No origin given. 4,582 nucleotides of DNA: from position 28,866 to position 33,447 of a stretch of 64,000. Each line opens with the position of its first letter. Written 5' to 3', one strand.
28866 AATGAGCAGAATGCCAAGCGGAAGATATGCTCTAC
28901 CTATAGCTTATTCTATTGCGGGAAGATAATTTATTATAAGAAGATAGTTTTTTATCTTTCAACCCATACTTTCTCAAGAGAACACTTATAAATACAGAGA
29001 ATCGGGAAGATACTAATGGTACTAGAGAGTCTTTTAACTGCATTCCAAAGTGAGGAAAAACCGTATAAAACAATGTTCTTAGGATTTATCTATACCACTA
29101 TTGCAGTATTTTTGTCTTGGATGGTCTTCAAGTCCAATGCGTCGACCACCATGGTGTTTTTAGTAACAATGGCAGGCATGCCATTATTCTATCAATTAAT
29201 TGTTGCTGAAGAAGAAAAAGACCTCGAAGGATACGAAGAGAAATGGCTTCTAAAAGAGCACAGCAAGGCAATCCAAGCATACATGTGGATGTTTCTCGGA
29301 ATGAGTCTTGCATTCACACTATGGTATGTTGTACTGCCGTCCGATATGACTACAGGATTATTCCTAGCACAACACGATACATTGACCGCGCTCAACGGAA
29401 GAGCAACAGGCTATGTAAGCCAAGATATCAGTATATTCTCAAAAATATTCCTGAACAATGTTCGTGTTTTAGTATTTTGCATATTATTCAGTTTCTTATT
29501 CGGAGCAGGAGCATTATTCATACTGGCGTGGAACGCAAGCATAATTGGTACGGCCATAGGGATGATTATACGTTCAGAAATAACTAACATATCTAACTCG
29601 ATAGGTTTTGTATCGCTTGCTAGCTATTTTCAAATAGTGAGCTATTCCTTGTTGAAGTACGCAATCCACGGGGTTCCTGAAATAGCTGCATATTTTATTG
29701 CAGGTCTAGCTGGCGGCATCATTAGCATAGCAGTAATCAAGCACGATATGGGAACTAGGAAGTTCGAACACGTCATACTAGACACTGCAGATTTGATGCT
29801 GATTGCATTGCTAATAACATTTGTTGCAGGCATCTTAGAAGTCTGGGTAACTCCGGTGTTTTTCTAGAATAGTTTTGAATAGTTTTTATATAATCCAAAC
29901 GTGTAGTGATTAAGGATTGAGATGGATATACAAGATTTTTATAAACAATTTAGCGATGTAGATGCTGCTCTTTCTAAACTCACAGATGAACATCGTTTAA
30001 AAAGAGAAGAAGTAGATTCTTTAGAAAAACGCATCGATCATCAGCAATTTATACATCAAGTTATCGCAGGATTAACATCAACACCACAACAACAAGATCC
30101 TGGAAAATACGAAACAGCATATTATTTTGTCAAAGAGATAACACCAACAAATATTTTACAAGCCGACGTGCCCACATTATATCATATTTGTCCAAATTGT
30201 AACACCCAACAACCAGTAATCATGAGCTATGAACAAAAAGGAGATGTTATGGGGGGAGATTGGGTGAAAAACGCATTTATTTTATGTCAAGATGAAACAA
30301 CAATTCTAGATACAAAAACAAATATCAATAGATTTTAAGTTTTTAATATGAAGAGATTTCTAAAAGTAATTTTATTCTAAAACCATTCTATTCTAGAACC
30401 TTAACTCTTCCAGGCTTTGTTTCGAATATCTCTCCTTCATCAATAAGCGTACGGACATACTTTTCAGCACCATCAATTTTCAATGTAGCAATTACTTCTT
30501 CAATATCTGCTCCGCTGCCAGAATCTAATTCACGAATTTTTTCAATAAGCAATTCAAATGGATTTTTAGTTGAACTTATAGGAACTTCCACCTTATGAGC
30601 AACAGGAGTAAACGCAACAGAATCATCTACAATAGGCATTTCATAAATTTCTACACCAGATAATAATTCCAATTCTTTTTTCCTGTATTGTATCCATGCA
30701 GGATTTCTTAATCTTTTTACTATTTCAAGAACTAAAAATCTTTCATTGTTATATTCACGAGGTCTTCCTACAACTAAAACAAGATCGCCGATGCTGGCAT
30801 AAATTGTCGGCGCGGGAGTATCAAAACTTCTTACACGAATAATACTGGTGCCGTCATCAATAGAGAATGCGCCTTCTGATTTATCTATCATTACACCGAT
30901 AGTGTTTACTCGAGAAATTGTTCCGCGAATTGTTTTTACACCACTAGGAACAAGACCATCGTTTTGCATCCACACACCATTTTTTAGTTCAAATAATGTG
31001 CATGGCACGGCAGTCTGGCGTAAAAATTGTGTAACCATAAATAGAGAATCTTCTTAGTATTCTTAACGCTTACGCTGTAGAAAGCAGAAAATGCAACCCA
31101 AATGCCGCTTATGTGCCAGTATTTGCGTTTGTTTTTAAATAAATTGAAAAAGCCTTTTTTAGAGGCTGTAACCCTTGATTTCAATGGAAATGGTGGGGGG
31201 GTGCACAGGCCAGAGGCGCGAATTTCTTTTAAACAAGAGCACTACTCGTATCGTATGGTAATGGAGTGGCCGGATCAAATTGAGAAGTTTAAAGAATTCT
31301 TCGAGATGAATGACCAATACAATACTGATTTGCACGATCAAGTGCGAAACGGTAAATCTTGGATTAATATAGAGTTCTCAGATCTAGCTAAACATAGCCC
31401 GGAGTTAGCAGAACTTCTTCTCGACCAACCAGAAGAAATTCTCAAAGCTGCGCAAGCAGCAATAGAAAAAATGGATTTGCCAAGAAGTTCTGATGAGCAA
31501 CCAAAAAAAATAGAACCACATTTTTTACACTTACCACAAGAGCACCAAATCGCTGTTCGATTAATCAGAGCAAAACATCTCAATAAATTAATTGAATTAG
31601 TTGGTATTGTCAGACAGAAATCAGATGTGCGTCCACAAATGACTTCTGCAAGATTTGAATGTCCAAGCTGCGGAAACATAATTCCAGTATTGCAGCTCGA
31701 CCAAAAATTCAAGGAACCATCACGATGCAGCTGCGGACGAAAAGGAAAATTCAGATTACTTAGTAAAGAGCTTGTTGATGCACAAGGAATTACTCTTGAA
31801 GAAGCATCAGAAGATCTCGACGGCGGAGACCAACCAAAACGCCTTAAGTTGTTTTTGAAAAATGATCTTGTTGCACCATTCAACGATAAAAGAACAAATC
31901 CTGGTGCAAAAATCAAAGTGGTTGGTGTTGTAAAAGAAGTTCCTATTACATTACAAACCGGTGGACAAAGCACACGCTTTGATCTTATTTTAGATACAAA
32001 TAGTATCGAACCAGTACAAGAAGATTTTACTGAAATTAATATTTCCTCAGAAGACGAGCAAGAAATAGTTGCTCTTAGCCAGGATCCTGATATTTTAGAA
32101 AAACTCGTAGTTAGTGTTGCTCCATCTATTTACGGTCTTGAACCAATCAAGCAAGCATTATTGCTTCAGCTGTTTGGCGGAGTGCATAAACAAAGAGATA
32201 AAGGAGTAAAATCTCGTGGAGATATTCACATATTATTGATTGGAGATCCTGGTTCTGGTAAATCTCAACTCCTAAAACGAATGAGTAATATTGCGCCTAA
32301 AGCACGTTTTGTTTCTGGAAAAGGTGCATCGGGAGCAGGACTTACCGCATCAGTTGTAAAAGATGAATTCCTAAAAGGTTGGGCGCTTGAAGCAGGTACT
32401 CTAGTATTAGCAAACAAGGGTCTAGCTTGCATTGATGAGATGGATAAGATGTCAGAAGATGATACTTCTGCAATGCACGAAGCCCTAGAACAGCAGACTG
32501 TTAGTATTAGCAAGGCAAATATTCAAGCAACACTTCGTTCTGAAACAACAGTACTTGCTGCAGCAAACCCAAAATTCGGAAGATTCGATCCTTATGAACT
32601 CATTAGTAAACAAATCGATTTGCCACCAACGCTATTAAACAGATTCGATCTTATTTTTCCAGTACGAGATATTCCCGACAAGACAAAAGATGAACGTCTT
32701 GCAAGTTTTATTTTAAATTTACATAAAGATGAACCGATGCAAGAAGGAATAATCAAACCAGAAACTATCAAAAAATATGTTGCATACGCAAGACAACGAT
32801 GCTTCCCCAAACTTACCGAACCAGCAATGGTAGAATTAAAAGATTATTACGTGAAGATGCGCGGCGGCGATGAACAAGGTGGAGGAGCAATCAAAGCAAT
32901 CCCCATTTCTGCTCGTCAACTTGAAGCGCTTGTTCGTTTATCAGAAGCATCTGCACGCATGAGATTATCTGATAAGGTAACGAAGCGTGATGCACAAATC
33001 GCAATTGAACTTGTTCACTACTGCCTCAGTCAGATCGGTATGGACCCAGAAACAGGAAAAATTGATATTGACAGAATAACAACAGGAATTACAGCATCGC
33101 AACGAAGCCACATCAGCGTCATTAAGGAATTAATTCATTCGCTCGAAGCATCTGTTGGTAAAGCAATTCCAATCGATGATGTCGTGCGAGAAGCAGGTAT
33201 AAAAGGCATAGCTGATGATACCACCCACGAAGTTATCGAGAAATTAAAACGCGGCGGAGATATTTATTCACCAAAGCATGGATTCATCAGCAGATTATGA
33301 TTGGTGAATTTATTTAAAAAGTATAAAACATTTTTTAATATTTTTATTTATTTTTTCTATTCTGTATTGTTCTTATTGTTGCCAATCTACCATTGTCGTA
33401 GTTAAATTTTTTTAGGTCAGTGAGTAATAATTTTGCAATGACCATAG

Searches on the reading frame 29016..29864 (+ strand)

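Call 11: search_protein_families(library=pfam, proteins=[window:29016-29864:+])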
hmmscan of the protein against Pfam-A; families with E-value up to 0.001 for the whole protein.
window:29016-29864:+ (283 aa): 1 family
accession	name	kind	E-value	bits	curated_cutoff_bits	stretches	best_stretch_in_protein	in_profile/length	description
PF01944.22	SpoIIM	-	2.7e-16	60.4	26.9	1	113-280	21-163/163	Stage II sporulation protein M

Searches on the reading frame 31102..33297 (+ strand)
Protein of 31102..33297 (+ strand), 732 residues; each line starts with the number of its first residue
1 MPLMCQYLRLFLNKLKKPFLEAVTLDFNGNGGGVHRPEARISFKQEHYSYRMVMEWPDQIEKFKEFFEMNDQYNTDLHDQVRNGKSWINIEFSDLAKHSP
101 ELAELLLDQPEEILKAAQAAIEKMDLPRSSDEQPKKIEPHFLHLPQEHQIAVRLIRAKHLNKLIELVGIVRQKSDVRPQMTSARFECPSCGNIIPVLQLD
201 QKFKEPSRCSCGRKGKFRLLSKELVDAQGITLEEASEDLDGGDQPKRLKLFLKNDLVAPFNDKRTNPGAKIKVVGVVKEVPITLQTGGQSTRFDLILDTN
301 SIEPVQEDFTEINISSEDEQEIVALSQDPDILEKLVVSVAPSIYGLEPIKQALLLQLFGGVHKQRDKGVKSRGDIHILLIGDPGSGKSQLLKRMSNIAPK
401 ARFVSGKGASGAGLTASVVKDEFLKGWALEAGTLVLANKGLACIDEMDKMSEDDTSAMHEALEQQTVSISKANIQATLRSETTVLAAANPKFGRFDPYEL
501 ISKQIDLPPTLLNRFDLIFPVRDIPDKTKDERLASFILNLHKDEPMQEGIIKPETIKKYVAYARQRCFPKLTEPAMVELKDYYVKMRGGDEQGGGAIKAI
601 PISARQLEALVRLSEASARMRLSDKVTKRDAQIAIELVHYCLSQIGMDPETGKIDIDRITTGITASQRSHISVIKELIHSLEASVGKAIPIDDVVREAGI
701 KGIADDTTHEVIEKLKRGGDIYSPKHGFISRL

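Call 11: search_protein_families(library=pfam, proteins=[window:31102-33297:+])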
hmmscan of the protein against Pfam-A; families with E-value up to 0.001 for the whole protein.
window:31102-33297:+ (732 aa): 9 families
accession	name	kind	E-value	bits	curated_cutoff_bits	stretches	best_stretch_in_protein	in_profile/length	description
PF00493.29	MCM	-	1.9e-91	305.6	23.3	1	319-541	2-224/224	MCM P-loop domain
PF17855.7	MCM_lid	-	2.1e-27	95.9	27.4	1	554-641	1-86/87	MCM AAA-lid domain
PF17207.9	MCM_OB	-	1.1e-22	80.5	24.8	1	152-280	2-125/126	MCM OB domain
PF01078.27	Mg_chelatase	-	2.3e-12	47.2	20.3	1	429-490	97-158/207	Magnesium chelatase, subunit ChlI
PF14551.11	MCM_N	-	7.2e-10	39.6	24.9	1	61-139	2-87/95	MCM N-terminal domain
PF07728.20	AAA_5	-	1.1e-06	29.1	22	1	376-491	1-124/139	AAA domain (dynein-related subfamily)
PF13191.12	AAA_16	-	6.9e-05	23.8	32.6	1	375-467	25-125/167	AAA ATPase domain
PF21120.3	MCM_WH_arc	-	0.00039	20.8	26.1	0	671-729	3-62/63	Archaeal MCM, winged-helix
PF07726.17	AAA_3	-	0.00092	19.5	27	0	376-491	1-113/131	ATPase family associated with various cellular activities (AAA)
